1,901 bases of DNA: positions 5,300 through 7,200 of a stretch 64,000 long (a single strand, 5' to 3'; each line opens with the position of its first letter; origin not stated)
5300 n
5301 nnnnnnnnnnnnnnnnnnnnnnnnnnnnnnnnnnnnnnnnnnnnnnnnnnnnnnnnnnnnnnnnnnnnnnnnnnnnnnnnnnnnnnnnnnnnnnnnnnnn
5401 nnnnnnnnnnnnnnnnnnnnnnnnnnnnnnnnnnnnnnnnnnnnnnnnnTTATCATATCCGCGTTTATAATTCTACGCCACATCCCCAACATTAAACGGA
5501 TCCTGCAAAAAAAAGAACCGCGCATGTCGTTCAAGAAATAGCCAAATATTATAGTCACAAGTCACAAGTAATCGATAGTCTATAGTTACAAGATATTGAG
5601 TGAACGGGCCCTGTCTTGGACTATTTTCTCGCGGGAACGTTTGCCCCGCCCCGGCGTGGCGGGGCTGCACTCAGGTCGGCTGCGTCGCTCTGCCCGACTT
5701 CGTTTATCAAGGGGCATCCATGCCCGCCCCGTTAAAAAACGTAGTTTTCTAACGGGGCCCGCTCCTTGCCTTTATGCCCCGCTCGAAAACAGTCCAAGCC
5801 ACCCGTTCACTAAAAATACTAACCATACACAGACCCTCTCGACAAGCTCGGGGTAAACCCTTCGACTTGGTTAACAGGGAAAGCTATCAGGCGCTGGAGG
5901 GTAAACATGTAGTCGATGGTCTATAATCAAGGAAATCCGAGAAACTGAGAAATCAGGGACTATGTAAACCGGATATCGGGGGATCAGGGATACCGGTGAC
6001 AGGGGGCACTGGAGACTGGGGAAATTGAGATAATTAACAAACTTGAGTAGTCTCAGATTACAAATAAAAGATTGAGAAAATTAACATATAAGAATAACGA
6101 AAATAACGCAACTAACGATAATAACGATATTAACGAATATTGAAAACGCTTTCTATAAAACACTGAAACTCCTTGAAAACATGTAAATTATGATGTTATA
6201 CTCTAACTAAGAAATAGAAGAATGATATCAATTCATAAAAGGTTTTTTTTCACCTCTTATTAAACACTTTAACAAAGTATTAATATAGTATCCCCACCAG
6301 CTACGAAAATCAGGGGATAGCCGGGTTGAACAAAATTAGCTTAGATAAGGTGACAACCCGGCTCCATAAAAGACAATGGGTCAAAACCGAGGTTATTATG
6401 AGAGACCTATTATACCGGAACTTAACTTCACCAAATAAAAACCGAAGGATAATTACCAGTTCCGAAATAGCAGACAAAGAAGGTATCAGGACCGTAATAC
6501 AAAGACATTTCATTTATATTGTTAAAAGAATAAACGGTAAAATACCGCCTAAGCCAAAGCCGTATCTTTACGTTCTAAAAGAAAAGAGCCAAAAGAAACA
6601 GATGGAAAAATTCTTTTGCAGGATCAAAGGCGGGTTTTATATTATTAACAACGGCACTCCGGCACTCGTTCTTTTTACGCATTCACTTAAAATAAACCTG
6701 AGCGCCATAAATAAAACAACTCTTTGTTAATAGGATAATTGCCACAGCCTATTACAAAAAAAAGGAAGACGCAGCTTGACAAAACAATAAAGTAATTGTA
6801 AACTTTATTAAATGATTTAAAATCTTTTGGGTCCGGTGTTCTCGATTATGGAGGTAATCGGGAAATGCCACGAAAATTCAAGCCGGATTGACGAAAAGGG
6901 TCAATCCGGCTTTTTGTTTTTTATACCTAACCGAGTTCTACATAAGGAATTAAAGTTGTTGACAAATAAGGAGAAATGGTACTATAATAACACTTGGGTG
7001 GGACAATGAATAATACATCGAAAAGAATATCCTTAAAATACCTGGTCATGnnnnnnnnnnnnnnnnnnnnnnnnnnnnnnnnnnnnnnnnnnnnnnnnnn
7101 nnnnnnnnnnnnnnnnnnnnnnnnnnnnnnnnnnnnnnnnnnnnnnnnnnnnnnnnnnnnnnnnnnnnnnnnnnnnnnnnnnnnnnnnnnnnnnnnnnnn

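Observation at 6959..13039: Four-gene secreted operon resembling an archaic (SCPU-type) chaperone-usher pilus system but with a non-canonical outer-membrane component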

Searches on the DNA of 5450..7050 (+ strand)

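Call 103: search_rna_families(source=window, start=5450, end=7050, threshold=evalue, max_evalue=1)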
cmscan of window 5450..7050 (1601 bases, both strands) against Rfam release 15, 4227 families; matches with E-value up to 1: 1.
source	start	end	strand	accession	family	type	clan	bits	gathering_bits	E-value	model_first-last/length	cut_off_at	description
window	6790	6878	+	RF01654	ceN82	Gene; snRNA; snoRNA; HACA-box;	-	23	80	0.58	1-135/135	no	Caenorhabditis snoRNA ceN82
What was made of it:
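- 6827..6921 (+): Conserved structured leader RNA, or small RNA. Elements: 5' UCCGG (6832-6836), hairpin P2 (6839-6864) with a UGGAGG loop, conserved GCCACG (6867-6872), and an intrinsic terminator (stem 6880-6912 plus a T run). No Rfam family at E<=1 (call 103).
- On Any described RNA family, for the leader at 6827-6921: Only a chance-level match (ceN82, E 0.58, 23 bits against an 80-bit cutoff) at E<=1 with permissive filters on 5450-7050 (call 103).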

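Call 114: build_rna_model(alignment_id=A9, structure=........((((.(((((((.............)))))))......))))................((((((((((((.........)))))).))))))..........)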
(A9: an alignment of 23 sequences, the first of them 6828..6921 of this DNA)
Model R1 built from alignment A9 (23 sequences, 110 columns); structure: as given.
model positions 96; base pairs 23; branch points 1; effective number of sequences 2.71; information 0.596 bits per position. Calibrated on 0.2 Mb of random sequence (short: E-values are rough).
structure used (alignment columns):
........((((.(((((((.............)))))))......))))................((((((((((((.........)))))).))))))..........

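Call 115: search_with_rna_model(model_id=R1, sources=[window, L001, L002, L003, L004, L005, L006, L007, L008, L009, L010, L011, L012, L013, L014, L015, L016, L017, L018, L019, L020, L021, L022, L023, L024, L025, L026, L027, L028, L029, L030, L031, L032, L033, L034, L035, L036, L037, L038, L039, L040, L041, L042, L043, L044, L045, L046, L047, L048, L049, L050, L051, L052, L053, L054, L055, L056, L057, L058, L059, L060, L061, L062, L063, L064, L065, L066, L067, L068, L069, L070, L071, L072, L073, L074, L075, L076, L077, L078, L079, L080], max_evalue=0.01, make_alignment=true)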
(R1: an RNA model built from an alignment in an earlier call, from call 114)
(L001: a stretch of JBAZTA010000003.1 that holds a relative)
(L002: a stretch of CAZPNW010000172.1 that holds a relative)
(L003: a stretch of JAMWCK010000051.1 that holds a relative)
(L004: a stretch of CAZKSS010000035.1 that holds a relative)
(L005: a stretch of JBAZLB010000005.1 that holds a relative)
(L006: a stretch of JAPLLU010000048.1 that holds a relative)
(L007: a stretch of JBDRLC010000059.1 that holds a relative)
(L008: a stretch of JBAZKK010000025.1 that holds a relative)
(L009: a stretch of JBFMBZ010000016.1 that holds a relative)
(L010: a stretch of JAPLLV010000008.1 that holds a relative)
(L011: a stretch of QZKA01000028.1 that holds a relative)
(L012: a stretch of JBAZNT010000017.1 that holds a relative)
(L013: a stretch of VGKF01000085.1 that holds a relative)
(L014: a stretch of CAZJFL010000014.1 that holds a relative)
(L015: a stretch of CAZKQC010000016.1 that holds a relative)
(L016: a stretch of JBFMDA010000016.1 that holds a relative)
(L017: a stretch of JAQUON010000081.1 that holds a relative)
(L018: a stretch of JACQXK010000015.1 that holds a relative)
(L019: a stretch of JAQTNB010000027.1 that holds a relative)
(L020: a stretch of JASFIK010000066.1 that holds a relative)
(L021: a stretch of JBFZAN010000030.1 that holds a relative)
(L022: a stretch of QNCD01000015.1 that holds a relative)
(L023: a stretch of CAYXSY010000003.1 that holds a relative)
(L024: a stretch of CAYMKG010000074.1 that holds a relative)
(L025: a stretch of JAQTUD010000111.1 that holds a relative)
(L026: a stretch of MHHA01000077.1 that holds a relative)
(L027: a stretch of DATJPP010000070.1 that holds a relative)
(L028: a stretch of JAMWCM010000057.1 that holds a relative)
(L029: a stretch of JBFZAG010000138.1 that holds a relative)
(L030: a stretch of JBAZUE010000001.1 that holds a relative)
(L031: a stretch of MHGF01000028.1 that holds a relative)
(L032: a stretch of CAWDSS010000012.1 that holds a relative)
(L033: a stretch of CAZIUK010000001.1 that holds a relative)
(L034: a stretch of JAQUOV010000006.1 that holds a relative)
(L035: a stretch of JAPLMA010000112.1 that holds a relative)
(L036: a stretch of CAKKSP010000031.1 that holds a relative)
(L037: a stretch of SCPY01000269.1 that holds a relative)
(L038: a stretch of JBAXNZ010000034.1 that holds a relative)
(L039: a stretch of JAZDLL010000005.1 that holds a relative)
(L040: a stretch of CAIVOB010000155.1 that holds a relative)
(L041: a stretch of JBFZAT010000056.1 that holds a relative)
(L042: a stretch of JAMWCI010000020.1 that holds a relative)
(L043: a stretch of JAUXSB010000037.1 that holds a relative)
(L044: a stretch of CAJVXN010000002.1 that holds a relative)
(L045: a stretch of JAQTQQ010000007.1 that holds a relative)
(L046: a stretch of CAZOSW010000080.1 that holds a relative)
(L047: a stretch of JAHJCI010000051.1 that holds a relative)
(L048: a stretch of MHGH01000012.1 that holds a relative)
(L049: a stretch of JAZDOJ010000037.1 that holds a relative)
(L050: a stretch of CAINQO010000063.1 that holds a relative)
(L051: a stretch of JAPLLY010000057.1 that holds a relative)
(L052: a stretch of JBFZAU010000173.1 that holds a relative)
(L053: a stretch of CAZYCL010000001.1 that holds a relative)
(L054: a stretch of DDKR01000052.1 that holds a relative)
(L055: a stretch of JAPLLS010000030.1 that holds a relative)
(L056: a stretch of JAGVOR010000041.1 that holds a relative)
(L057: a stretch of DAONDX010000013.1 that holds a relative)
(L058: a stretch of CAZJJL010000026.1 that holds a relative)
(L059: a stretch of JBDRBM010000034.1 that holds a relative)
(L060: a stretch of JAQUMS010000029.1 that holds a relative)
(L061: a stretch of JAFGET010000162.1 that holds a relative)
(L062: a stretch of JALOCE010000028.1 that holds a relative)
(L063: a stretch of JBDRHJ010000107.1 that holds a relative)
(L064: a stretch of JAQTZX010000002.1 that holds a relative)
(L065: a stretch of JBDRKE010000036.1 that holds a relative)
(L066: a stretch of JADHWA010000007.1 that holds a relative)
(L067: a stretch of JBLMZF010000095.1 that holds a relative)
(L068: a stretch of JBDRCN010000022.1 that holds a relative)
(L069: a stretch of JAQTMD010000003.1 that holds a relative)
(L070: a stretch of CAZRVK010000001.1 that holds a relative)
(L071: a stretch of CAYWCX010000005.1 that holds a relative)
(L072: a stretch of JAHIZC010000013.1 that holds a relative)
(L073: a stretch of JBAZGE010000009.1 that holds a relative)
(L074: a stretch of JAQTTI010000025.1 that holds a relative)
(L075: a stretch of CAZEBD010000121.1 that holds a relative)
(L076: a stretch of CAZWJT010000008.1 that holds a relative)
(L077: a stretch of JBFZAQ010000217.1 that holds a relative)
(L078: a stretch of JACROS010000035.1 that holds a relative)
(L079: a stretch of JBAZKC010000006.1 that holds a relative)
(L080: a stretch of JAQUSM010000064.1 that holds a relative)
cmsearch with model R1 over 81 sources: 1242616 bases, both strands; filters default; matches with E-value up to 0.01: 60.
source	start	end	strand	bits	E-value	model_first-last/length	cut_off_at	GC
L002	1277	1371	+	103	8.8e-23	1-96/96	no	0.46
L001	6592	6686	+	102.6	1.1e-22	1-96/96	no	0.46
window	6827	6921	+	102.2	1.3e-22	1-96/96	no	0.45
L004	2107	2203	+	100.5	3.8e-22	1-96/96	no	0.47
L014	3793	3889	+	95.1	9.5e-21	1-96/96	no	0.44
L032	266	359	+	93.5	2.4e-20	1-96/96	no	0.41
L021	6239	6337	+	87.8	7.3e-19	1-96/96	no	0.43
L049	5238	5334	+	85.8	2.3e-18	1-96/96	no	0.42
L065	5127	5222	+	85.1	3.4e-18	1-96/96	no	0.46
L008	4887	4981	+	85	3.8e-18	1-96/96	no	0.46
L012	4897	4991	+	85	3.8e-18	1-96/96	no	0.46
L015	3640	3732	+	84.4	5.2e-18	1-96/96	no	0.45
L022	5291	5386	+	83.7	8e-18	1-96/96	no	0.44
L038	287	378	+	82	2.2e-17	1-96/96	no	0.46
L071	4862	4955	+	81.2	3.5e-17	1-96/96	no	0.47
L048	6602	6701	+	78.2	2.1e-16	1-96/96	no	0.36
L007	5193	5280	+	75.4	1.1e-15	1-96/96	no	0.44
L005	6517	6609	+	75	1.4e-15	1-96/96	no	0.45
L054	296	389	+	72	8.3e-15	1-96/96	no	0.45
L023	6546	6645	+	71.1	1.4e-14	1-96/96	no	0.48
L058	968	1060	+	71.1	1.5e-14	1-96/96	no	0.45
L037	6722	6840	+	69.1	4.8e-14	1-96/96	no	0.48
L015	6207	6303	+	65.3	4.5e-13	1-96/96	no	0.46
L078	6157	6251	+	64.8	6e-13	1-96/96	no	0.38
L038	2184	2273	+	62.6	2.2e-12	1-96/96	no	0.44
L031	6443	6561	+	60.7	6.8e-12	1-96/96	no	0.49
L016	6738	6833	+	55.7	1.3e-10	1-96/96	no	0.36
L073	528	625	+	55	2.1e-10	1-96/96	no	0.48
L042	6638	6736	+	54.9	2.1e-10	1-96/96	no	0.4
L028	181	274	+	53.1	6.3e-10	1-96/96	no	0.39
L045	6746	6833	+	52.2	1.1e-09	1-96/96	no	0.45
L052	6080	6168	+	51.4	1.7e-09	1-96/96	no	0.43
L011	6424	6518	+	50.3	3.3e-09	1-96/96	no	0.37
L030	6833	6923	+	48.7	8.4e-09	1-96/96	no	0.4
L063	1877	1976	+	47.3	1.9e-08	1-96/96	no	0.39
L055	6047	6139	+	46.2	3.7e-08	1-96/96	no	0.4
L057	6782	6870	+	44.7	9.2e-08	1-96/96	no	0.42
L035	6743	6831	+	44.1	1.3e-07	1-96/96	no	0.45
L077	1115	1218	+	43.3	2.1e-07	1-96/96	no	0.43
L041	6790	6878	+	42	4.6e-07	1-96/96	no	0.43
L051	6164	6252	+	41.9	4.7e-07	1-96/96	no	0.43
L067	6125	6213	+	41.8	5.1e-07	1-96/96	no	0.44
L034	6759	6853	+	40.6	1e-06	1-96/96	no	0.42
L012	6697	6802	+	40.3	1.2e-06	1-96/96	no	0.41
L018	10929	11035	+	40.2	1.3e-06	1-96/96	no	0.33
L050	6048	6137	+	40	1.5e-06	1-96/96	no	0.43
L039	1378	1467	+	39.8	1.6e-06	1-96/96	no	0.41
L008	6682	6788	+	38.4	3.9e-06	1-96/96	no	0.43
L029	2416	2515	+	37.2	7.7e-06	1-96/96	no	0.45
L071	6660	6760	+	34.1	4.9e-05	1-96/96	no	0.5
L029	5278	5381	+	33.9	5.3e-05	1-96/96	no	0.38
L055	3155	3260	+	33.8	5.7e-05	1-96/96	no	0.41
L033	6858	6953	+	33.7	6.2e-05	1-96/96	no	0.44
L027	6733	6824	+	33.4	7.6e-05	1-96/96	no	0.49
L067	5989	6077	+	30.5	0.0004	1-96/96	no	0.43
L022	4419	4513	+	26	0.0059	1-96/96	no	0.47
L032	319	355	-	25.7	0.007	50-86/96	no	0.43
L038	329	394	-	25.6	0.0077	1-96/96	no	0.42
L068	374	458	+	25.3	0.0092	1-96/96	no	0.39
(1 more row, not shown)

Alignment A10: 60 matches aligned to the model, 206 columns, each read 5' to 3' on its own strand. Consensus structure (alignment columns), stored with it:
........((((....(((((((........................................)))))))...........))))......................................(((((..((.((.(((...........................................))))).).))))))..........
